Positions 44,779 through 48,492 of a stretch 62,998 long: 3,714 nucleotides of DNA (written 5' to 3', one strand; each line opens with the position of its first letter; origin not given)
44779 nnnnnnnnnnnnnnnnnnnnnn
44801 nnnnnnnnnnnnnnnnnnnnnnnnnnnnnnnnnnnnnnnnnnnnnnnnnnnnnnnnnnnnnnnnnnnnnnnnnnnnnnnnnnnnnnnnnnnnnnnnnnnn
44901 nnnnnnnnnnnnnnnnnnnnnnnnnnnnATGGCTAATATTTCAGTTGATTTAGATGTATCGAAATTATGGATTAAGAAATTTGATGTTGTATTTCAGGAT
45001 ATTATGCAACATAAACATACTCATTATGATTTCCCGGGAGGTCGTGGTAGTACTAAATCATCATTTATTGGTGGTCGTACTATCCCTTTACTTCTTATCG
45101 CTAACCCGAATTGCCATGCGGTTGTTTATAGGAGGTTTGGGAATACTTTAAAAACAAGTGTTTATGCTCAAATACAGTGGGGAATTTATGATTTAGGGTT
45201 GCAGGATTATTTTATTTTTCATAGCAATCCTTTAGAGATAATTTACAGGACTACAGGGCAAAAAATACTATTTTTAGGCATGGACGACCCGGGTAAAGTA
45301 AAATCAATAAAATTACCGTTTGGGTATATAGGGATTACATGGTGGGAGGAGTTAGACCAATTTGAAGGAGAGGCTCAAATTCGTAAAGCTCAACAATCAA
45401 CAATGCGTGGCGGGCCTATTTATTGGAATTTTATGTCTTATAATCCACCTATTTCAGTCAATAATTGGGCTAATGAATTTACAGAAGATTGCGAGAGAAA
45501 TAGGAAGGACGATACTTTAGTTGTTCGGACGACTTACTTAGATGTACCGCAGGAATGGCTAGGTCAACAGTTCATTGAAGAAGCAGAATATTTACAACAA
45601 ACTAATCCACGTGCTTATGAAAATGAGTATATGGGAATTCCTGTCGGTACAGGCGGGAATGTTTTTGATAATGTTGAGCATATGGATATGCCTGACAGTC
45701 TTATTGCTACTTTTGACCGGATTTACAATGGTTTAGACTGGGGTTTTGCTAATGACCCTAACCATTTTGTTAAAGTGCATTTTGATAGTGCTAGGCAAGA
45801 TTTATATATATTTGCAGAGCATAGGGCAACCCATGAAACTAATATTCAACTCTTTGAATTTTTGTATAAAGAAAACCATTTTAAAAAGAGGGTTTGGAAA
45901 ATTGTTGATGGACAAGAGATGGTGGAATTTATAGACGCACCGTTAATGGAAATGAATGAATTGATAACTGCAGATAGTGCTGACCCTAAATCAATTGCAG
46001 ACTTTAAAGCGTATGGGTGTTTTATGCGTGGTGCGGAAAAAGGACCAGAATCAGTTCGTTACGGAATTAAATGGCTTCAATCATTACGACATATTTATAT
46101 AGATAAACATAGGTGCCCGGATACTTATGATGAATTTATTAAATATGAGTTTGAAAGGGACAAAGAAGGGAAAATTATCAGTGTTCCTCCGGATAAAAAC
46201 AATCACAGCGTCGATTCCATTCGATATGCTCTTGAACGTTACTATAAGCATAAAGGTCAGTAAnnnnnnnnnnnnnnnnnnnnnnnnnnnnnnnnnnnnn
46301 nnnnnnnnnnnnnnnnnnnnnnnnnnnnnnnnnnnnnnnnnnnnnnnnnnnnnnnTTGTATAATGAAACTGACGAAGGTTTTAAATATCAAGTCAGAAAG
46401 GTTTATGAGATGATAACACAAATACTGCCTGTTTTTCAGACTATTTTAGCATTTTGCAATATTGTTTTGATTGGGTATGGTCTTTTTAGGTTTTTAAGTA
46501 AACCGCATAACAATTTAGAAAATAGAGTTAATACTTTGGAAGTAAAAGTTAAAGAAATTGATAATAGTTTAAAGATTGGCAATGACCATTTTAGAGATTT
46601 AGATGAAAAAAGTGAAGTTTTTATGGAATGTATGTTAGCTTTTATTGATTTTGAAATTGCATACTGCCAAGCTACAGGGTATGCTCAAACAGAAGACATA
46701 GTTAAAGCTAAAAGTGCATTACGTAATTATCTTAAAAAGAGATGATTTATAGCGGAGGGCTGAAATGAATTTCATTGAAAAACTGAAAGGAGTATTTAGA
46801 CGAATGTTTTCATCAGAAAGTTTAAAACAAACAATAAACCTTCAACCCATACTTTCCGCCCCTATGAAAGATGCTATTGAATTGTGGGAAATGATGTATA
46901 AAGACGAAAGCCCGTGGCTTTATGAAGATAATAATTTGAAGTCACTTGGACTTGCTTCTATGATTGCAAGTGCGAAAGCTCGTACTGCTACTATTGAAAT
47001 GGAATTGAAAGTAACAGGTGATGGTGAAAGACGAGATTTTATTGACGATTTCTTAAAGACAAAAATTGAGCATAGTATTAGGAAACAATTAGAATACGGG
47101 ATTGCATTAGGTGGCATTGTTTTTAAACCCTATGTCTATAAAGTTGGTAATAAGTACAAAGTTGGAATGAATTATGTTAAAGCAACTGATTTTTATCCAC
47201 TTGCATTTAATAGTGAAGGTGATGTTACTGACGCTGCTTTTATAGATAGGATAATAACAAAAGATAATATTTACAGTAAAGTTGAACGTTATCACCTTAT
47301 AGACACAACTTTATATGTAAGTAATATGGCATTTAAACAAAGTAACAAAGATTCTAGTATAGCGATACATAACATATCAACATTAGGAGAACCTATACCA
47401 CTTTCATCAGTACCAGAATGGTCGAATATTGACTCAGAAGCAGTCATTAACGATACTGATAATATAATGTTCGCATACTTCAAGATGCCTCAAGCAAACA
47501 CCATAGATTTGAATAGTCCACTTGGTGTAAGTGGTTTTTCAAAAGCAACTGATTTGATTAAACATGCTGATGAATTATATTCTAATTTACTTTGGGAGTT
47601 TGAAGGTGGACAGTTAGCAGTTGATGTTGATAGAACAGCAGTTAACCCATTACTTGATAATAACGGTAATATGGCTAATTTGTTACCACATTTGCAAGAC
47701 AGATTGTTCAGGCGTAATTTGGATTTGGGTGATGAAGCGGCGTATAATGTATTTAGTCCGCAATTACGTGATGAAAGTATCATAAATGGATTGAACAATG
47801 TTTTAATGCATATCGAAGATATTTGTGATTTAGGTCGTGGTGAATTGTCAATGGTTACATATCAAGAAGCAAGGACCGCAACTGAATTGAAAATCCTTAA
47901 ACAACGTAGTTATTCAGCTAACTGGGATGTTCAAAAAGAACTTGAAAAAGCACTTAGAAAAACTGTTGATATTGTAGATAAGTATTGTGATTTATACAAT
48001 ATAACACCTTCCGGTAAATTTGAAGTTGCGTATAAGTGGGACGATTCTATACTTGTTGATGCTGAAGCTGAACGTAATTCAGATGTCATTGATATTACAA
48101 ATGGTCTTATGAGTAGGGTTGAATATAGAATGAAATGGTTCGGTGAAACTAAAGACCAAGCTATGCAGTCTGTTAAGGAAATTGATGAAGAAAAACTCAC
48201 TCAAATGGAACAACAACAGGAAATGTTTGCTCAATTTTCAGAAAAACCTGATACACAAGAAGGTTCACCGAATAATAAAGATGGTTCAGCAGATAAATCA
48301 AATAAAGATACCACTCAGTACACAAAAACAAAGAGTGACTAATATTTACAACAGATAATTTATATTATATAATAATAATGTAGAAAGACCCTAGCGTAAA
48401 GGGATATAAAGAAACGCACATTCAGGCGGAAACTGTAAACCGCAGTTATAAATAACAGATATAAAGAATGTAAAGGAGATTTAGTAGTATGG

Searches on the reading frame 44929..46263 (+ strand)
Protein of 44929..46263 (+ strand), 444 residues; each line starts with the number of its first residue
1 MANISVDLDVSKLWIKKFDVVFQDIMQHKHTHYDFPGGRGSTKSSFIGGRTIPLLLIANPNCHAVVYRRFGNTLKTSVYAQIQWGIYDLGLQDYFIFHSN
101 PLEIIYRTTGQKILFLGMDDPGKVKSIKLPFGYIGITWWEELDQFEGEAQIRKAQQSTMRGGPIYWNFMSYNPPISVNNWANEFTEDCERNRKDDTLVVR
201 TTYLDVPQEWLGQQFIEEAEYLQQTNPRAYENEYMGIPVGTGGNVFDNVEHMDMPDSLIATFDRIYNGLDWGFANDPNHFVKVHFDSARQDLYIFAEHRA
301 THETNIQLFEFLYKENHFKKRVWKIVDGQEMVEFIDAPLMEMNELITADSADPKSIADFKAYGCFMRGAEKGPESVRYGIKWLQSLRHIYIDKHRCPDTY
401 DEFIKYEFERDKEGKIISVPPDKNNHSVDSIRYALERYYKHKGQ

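Call 6: search_protein_families(library=pfam, proteins=[window:44929-46263:+], max_evalue=0.1)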
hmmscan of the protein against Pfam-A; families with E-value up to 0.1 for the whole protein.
window:44929-46263:+ (444 aa): 3 families
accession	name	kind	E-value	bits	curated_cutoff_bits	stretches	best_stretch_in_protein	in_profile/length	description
PF04466.19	Terminase_3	-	1.9e-33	116.2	23.2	1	36-236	8-200/201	Phage terminase large subunit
PF17288.8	Terminase_3C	-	2e-19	70.9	26.7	1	270-436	1-154/155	Terminase RNAseH like domain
PF03237.21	Terminase_6N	-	5e-06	26.8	22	1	104-248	73-210/215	Terminase large subunit, T4likevirus-type, N-terminal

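Call 7: search_protein_families(library=phrogs, proteins=[window:44929-46263:+], max_evalue=0.01)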
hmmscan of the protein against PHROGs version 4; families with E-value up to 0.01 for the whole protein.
window:44929-46263:+ (444 aa): 7 families
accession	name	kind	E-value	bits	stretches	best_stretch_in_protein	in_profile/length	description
phrog_3717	-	head and packaging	3.7e-49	168.7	1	16-285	9-272/277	terminase large subunit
phrog_5653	-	head and packaging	8.2e-43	147.4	1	241-441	6-183/199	terminase large subunit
phrog_2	-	head and packaging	1.3e-41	144.2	1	24-442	272-596/807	terminase large subunit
phrog_18557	-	head and packaging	2.8e-26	92.5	1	366-444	1-79/88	terminase large subunit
phrog_6672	-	head and packaging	3.8e-25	89.1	1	327-443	19-134/145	terminase large subunit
phrog_8711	-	head and packaging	5.4e-14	53.1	1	16-95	11-89/89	terminase large subunit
phrog_10250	-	head and packaging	4.7e-07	30.8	1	225-442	5-219/228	terminase large subunit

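Call 12: search_dna_similar(query=window:44929-46263:+, collection=phages, mode=protein, max_rows=25)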
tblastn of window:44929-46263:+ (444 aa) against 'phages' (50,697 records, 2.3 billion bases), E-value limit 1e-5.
Records with a match: 1171; places in all: 1173; records where one place covers at least 80% of the query: 688.
Best place of each record, by identity: <60% 1171.
By first word of the organism name: Streptococcus 239; Staphylococcus 149; Salmonella 111; Enterococcus 87; Clostridium 63; Bacillus 50; Acinetobacter 42; Klebsiella 39; Listeria 38; Bacteroides 32; and 65 more.
By host as written in the record: - 156; Staphylococcus aureus 39; Clostridium sporogenes ATCC-15579 30; Enterococcus faecalis 27; Klebsiella pneumoniae 21; Acinetobacter baumannii 19; Listeria monocytogenes 18; Staphylococcus pseudintermedius 15; and 474 more.
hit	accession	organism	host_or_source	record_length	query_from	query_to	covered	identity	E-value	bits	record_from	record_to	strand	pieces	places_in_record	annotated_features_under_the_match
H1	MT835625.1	Bacteriophage sp.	human fecal samples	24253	7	443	98%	46.0%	7e-124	402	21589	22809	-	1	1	record has no annotation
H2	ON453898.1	Blautia phage Montmirail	Blautia coccoides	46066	18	443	96%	45.0%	4e-115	377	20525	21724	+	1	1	terminase large subunit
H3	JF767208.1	Clostridium phage phiCP13O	Clostridium perfringens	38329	18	435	94%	45.3%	2e-106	352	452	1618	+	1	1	phage terminase large subunit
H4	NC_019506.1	Clostridium phage phiCP13O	Clostridium perfringens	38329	18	435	94%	45.3%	2e-106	352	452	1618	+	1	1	terminase large subunit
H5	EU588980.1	Clostridium phage phiCP39-O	Clostridium perfringens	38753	18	435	94%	45.3%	2e-106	352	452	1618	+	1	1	large terminase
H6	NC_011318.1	Clostridium phage phiCP39-O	Clostridium perfringens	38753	18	435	94%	45.3%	2e-106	352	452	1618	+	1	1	terminase large subunit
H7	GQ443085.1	Clostridium phage phiCP26F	Clostridium perfringens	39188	18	435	94%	45.3%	2e-106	352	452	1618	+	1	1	phi26F_gp2: phage terminase large subunit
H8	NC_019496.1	Clostridium phage phiCP26F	Clostridium perfringens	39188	18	435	94%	45.3%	2e-106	352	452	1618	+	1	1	phi26F_gp2: terminase large subunit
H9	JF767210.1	Clostridium phage phiCP9O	Clostridium perfringens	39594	18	435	94%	45.3%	2e-106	352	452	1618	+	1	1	phage terminase large subunit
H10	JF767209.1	Clostridium phage phiCP34O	Clostridium perfringens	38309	18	435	94%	45.3%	2e-106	352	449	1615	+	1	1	phage terminase large subunit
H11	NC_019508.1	Clostridium phage phiCP34O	Clostridium perfringens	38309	18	435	94%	45.3%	2e-106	352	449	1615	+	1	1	terminase large subunit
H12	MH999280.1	Clostridium phage CPD1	Clostridium perfringens 2589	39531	18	435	94%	45.3%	2e-106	352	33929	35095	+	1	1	terminase large subunit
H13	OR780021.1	Clostridium phage XP41-N3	Clostridium perfringens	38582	18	435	94%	45.3%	2e-106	351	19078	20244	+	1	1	terminase large subunit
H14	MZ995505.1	Clostridium phage vB_CpeP_PMQ04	Clostridium perfringens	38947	18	435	94%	44.8%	3e-56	354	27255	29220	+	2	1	terminase large subunit (x2) | NUMOD4 motif-containing HNH endonuclease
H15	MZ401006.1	Clostridium phage CPQ4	Clostridium perfringens JCM 1290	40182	18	435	94%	44.8%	3e-56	353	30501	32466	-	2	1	terminase large subunit | homing endocuclease | large terminase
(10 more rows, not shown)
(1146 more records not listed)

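Call 14: find_related_loci(query=window:44929-46263:+, collection=viral_contigs, flank=10000)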
Query window:44929-46263:+ (444 aa) in viral_contigs; peptide patterns used: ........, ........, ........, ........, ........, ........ (x = any residue, [..] = any of these).
61 stretches matched a pattern; 43 encode a relative of the query (tblastn E <= 1e-3); 43 distinct loci.
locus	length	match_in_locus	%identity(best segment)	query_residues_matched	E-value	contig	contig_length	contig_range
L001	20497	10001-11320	85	4-444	0e+0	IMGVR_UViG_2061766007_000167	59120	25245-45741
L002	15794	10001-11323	81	4-444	0e+0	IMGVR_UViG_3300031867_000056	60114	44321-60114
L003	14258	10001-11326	74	4-443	0e+0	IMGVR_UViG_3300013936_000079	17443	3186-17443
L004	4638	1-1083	83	84-444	0e+0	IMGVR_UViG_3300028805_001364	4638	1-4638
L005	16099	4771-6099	79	1-443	0e+0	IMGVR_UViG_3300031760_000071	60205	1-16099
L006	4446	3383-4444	81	2-355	0e+0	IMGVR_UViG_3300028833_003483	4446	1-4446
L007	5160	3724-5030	81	6-444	0e+0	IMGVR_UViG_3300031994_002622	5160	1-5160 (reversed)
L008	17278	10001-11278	57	15-444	2e-171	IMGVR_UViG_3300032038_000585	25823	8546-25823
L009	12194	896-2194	54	4-443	3e-166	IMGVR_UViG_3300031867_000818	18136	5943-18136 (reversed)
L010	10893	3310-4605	55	3-443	7e-166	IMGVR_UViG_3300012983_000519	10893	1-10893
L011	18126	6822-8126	55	4-444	3e-165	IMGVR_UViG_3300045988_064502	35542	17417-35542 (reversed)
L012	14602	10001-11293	54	1-444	2e-164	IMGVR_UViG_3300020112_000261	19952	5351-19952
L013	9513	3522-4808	56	3-444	4e-163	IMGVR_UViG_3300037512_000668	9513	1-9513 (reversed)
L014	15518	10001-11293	55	6-443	5e-163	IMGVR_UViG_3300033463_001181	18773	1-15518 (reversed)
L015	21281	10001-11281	55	5-443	1e-162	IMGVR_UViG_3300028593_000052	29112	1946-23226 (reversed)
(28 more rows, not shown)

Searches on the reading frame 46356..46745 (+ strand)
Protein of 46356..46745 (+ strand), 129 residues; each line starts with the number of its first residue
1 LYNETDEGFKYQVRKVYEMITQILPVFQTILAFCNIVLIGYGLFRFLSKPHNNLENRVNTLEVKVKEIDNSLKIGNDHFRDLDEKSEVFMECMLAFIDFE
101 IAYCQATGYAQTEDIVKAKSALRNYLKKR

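Call 6: search_protein_families(library=pfam, proteins=[window:46356-46745:+], max_evalue=0.1)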
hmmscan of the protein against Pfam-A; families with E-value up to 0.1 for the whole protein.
window:46356-46745:+ (129 aa): 2 families
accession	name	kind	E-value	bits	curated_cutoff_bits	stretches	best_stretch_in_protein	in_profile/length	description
PF24073.1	DUF7365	-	0.032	14.8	27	1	27-87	10-71/101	Coiled-coil region of unknown function (DUF7365)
PF14965.11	BRI3BP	-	0.054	13.5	27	1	34-71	139-177/179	Negative regulator of p53/TP53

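Call 7: search_protein_families(library=phrogs, proteins=[window:46356-46745:+], max_evalue=0.01)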
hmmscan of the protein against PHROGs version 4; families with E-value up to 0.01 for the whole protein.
window:46356-46745:+ (129 aa): 1 family
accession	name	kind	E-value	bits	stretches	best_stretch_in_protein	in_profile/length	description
phrog_1296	-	lysis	0.0012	19.8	1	28-86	6-64/93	holin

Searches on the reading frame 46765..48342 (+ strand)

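Call 6: search_protein_families(library=pfam, proteins=[window:46765-48342:+], max_evalue=0.1)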
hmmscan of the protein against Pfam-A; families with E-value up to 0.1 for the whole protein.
window:46765-48342:+ (525 aa): 0 families

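Call 7: search_protein_families(library=phrogs, proteins=[window:46765-48342:+], max_evalue=0.01)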
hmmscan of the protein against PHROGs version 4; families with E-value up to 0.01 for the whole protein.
window:46765-48342:+ (525 aa): 1 family
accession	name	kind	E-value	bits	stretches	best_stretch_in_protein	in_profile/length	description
phrog_533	-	head and packaging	6.1e-101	339.4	1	8-486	7-489/495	portal protein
